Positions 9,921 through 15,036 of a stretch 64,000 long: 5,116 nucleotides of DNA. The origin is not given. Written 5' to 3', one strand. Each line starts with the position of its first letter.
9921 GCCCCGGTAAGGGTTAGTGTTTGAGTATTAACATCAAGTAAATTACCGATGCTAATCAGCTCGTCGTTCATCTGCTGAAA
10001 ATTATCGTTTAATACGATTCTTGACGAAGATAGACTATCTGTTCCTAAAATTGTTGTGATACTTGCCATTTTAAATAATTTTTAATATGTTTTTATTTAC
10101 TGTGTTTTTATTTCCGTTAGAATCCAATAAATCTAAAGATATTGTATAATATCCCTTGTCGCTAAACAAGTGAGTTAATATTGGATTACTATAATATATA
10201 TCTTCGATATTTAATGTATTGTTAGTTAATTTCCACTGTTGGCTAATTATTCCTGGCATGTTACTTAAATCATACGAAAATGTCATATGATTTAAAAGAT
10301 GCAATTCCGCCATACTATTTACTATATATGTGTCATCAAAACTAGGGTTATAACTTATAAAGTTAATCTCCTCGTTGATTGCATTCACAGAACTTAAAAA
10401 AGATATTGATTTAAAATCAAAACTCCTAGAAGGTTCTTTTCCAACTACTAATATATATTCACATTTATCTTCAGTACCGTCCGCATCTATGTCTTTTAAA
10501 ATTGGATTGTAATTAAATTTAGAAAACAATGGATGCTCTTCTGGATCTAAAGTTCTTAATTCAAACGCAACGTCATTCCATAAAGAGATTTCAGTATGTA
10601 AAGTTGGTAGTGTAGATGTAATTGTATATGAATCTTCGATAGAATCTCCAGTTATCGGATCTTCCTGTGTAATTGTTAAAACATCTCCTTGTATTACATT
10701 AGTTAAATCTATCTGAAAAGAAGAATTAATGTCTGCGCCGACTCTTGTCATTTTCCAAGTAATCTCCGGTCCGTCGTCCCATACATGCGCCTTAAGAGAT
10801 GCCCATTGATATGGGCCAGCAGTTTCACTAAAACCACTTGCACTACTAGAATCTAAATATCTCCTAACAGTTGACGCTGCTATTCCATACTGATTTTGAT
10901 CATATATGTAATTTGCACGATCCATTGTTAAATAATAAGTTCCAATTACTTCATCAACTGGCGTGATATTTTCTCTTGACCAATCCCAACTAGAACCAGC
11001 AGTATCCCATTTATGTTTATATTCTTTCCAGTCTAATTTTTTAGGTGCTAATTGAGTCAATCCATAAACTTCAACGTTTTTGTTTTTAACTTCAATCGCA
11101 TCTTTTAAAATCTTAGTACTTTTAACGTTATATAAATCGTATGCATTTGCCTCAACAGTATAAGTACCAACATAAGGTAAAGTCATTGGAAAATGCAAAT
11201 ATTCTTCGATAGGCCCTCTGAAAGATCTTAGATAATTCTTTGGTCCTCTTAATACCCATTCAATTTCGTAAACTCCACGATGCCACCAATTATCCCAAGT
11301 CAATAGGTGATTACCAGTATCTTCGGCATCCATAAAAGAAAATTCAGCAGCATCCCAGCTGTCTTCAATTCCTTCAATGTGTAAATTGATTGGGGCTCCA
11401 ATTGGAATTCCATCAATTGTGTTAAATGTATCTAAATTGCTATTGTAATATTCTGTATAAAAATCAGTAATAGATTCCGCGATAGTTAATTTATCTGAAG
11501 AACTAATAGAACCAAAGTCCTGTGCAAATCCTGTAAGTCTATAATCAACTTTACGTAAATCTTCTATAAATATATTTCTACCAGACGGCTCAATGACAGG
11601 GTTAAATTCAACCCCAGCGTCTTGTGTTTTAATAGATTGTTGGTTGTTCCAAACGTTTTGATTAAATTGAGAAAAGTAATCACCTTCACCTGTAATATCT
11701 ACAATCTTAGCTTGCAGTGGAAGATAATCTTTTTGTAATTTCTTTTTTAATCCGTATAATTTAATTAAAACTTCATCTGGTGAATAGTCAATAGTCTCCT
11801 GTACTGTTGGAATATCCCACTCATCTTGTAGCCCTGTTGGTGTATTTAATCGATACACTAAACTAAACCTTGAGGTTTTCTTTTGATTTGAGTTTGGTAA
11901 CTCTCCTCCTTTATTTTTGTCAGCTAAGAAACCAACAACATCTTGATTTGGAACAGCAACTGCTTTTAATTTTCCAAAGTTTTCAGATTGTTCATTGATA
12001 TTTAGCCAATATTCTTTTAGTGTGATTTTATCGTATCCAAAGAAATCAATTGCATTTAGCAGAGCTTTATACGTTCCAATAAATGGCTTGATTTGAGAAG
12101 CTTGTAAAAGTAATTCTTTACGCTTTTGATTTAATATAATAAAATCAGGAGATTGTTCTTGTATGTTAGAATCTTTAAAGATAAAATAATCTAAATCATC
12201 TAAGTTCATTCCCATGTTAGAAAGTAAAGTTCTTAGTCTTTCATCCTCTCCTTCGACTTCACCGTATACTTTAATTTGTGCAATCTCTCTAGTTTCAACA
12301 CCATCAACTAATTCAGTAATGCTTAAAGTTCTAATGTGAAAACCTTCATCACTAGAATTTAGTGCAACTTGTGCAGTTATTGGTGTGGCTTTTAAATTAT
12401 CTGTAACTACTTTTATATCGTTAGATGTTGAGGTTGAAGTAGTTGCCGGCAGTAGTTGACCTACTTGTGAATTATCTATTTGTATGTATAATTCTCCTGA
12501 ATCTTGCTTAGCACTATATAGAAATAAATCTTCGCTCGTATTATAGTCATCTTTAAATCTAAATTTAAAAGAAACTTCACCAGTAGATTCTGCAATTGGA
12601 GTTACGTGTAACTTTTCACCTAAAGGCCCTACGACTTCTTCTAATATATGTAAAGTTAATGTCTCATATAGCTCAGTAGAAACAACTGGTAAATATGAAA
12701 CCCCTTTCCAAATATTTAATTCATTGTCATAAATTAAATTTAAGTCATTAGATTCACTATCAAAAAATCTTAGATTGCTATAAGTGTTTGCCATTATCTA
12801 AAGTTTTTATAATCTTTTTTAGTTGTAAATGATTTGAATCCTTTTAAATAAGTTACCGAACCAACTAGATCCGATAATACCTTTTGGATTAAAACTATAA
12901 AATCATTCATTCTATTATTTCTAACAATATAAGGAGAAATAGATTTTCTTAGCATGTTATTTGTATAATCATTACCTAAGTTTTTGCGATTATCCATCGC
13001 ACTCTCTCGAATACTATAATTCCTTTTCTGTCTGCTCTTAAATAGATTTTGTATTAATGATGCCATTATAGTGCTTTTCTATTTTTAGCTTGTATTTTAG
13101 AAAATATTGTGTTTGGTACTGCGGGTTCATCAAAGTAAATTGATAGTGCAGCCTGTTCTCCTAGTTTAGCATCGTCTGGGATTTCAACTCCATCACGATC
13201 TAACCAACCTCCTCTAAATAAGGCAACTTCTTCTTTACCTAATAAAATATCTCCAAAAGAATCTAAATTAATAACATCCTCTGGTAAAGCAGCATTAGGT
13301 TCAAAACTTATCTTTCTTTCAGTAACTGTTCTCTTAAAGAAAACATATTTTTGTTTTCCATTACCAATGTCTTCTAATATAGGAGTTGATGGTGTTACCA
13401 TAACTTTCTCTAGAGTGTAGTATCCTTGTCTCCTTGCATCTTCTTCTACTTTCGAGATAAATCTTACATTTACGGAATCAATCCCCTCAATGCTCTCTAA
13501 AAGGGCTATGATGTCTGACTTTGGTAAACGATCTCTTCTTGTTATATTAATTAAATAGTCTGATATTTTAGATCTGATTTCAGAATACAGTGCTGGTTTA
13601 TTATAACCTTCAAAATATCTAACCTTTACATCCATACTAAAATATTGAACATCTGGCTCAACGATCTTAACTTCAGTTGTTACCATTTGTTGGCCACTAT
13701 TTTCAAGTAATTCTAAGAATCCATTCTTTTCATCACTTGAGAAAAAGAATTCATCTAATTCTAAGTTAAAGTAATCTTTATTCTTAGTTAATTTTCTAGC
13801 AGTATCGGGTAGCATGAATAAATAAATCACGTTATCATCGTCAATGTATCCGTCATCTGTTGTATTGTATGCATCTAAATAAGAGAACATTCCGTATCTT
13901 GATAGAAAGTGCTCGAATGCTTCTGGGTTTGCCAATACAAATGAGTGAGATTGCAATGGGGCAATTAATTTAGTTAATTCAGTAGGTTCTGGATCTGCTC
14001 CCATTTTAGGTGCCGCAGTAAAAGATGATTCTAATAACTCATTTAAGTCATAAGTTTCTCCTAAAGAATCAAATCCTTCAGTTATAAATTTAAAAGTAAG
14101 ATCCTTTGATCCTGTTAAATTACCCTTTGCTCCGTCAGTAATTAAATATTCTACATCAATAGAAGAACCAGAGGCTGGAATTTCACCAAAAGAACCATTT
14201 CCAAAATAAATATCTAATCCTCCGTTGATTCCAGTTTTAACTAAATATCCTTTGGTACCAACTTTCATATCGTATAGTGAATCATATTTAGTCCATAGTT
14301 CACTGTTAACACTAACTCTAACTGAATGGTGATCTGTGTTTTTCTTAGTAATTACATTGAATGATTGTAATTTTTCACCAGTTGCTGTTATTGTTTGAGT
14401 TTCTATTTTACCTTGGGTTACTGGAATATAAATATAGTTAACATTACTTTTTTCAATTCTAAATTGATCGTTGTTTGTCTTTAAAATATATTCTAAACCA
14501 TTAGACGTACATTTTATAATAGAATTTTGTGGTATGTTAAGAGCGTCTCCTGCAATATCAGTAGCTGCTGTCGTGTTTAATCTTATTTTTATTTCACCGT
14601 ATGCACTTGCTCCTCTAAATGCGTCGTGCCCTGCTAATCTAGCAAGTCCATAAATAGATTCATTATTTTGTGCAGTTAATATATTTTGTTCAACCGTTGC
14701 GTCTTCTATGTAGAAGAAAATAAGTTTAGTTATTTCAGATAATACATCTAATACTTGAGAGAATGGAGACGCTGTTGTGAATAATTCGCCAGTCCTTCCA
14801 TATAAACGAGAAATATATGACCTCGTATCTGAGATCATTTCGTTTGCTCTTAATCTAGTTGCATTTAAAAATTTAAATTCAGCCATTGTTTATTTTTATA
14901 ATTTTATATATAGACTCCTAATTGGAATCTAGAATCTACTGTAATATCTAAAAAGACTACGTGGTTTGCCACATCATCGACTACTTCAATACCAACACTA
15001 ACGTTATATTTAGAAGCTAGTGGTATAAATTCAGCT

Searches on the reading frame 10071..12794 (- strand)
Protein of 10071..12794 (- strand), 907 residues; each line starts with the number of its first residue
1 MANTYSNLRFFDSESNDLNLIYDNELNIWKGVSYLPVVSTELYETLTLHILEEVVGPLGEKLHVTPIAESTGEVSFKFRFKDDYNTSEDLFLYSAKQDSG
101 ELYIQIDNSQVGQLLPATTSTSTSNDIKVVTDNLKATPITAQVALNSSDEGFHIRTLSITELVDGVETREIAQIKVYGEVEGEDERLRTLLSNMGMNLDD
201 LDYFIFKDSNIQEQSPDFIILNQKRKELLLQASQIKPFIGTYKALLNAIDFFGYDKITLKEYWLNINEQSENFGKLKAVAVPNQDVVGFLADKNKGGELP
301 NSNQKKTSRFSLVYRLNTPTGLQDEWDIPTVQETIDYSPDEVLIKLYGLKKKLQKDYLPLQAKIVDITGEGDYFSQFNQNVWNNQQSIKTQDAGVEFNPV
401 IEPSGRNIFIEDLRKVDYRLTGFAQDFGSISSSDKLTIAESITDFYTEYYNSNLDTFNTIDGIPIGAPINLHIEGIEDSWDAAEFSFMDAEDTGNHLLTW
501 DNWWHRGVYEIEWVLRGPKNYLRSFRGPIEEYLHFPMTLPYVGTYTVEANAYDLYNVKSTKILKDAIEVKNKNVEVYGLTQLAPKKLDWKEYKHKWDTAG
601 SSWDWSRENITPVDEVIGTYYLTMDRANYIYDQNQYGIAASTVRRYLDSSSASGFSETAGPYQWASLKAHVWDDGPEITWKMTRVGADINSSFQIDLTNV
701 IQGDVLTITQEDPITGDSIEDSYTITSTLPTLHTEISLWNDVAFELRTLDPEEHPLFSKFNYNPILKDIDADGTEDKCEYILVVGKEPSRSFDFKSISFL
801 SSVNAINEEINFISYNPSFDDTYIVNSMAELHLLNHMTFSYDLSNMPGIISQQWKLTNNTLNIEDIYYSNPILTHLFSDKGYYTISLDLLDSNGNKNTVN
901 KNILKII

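Call 46: search_protein_families(library=phrogs, proteins=[window:10071-12794:-], max_evalue=0.0001)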
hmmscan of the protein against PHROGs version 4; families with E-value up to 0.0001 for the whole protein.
window:10071-12794:- (907 aa): 1 family
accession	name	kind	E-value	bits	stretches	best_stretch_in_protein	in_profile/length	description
phrog_28177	-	unknown function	6.6e-35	121.6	1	141-389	100-334/1016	-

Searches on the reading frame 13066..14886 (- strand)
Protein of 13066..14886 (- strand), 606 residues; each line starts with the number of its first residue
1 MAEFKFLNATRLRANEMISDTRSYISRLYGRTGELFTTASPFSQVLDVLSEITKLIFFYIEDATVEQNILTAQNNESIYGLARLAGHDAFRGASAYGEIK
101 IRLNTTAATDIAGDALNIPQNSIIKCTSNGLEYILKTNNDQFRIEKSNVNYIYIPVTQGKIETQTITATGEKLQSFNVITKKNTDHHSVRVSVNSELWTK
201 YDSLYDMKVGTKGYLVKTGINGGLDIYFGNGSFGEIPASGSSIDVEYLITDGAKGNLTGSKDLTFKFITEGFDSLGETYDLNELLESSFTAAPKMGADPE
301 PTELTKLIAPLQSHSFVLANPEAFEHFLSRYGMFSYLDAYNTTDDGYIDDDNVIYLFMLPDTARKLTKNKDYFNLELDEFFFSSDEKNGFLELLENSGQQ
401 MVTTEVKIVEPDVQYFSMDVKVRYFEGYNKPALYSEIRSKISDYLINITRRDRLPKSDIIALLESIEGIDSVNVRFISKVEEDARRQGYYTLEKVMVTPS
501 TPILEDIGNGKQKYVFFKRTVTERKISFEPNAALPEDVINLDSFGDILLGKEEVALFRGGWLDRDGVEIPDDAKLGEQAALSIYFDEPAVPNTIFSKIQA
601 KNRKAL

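Call 46: search_protein_families(library=phrogs, proteins=[window:13066-14886:-], max_evalue=0.0001)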
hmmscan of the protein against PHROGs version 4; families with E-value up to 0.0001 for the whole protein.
window:13066-14886:- (606 aa): 3 families
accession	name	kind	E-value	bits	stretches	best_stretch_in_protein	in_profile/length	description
phrog_219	-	tail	2.2e-35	123.3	1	39-445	35-425/598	baseplate wedge subunit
phrog_1369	-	tail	4.2e-10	40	1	43-309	28-281/489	baseplate protein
phrog_6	-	tail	1.7e-05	24.7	0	398-478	303-378/548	baseplate wedge subunit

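Call 47: search_dna_similar(query=window:13066-14886:-, collection=phages, mode=protein, max_rows=10)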
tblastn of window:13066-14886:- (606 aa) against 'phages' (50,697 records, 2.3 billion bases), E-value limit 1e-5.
Records with a match: 156; places in all: 156; records where one place covers at least 80% of the query: 28.
Best place of each record, by identity: <60% 156.
By first word of the organism name: Klebsiella 101; Prevotella 15; uncultured 6; Acinetobacter 6; Tenacibaculum 5; Synechococcus 3; Sphingomonas 2; Chryseobacterium 2; Raoultella 2; Escherichia 2; and 10 more.
By host as written in the record: Klebsiella pneumoniae 49; Prevotella sp. 15; - 14; Klebsiella sp. M5a1 9; Klebsiella pneumoniae JHCK1 (BEI NR-48976) 6; Klebsiella quasipneumoniae K6 (ATCC 700603) 4; Tenacibaculum maritimum 3; Klebsiella michiganensis 3; and 43 more.
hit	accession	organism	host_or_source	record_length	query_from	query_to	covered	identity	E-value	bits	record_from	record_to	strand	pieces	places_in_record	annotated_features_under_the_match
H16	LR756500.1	uncultured phage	metagenomic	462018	4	606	100%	42.1%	1e-151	489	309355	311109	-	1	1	record has no annotation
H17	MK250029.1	Prevotella phage Lak-C1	Prevotella sp.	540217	3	583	96%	31.8%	9e-80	280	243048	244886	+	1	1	record has no annotation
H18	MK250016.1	Prevotella phage Lak-A1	Prevotella sp.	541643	3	583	96%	31.8%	9e-80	280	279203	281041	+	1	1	record has no annotation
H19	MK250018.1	Prevotella phage Lak-A1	Prevotella sp.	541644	3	583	96%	31.8%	9e-80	280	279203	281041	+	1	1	record has no annotation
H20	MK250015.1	Prevotella phage Lak-A1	Prevotella sp.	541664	3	583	96%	31.8%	9e-80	280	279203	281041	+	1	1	record has no annotation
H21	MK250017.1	Prevotella phage Lak-A1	Prevotella sp.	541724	3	583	96%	31.8%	9e-80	280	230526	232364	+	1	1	record has no annotation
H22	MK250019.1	Prevotella phage Lak-A2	Prevotella sp.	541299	3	583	96%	31.2%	2e-79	280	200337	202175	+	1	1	record has no annotation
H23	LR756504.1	uncultured phage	metagenomic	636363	19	575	92%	32.3%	7e-70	251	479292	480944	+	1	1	record has no annotation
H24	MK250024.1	Prevotella phage Lak-B5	Prevotella sp.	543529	3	493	81%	34.6%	4e-84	293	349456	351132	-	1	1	record has no annotation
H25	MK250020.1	Prevotella phage Lak-B1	Prevotella sp.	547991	3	493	81%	34.6%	4e-84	293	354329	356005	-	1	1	record has no annotation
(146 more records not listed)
